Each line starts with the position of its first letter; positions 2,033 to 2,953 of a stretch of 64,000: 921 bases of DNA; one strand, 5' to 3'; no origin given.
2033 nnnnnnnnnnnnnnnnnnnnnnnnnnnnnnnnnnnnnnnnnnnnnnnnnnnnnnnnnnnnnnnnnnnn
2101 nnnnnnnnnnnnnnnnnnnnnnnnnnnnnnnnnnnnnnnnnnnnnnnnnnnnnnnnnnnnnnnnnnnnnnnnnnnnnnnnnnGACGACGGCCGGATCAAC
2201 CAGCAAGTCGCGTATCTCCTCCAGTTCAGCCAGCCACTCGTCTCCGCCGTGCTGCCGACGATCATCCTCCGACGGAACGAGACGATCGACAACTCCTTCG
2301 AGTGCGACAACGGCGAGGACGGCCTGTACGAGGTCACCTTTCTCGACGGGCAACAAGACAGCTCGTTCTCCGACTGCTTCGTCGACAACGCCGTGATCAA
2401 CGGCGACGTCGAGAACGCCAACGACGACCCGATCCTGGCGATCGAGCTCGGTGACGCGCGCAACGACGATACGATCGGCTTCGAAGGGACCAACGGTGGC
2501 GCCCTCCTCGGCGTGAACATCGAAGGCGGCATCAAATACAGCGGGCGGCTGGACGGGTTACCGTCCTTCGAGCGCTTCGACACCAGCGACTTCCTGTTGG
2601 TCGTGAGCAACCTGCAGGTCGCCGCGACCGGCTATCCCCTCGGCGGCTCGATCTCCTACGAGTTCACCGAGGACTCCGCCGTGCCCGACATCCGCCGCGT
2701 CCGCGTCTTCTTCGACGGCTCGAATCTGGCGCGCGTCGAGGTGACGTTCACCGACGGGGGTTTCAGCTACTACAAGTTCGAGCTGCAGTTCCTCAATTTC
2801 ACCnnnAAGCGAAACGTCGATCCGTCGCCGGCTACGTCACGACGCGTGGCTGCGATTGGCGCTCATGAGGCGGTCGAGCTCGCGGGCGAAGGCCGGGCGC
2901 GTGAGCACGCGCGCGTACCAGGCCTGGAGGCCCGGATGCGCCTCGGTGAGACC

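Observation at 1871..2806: Dockerin-like Ca-binding repeats shared by a 312-aa secreted protein and a multicopper oxidase 44 kb away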

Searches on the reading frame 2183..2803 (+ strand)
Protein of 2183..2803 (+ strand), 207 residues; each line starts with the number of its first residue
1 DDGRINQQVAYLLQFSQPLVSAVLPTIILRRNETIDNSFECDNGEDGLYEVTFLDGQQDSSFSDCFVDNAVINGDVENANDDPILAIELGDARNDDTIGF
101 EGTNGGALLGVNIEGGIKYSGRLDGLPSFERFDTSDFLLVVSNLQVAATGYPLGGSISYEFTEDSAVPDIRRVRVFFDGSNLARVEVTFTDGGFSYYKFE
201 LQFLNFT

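Call 75: find_homologous_proteins(query=window:2183-2803:+, max_evalue=0.001)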
Query seq(207 aa) (207 aa): 44 proteins with E <= 0.001 among 402 candidates.
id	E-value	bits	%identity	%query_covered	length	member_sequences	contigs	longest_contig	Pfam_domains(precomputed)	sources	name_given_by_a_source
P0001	2.3e-130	450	100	100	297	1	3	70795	-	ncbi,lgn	-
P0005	6.2e-120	416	92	100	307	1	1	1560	-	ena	-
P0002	4.6e-119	413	92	100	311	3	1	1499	-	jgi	jgi:hypothetical protein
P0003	4.7e-119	413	91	100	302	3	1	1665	-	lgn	-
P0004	1.7e-117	408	88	100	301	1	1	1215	-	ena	-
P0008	3.1e-108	378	82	100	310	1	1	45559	-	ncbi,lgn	-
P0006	7.4e-107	374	81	100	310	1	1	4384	-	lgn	-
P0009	6.7e-106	370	79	100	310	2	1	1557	-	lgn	-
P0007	6.7e-106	370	81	100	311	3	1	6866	-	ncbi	-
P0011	1.2e-103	363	78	100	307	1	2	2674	-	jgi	jgi:hypothetical protein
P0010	9.4e-102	357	76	100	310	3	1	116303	-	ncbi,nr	ncbi:MAG: hypothetical protein IT293_08770 [Deltaproteobacteria bacterium]|nr:hypothetical protein [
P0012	1.4e-98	347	75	100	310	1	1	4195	-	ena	-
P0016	1.4e-97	343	77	100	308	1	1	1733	-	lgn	-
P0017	2.0e-97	343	73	99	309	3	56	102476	-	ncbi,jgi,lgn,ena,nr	ncbi:MAG: hypothetical protein B6D46_04835 [Polyangiaceae bacterium UTPRO1]|jgi:hypothetical protein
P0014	2.4e-97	342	75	100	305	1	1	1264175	-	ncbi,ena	-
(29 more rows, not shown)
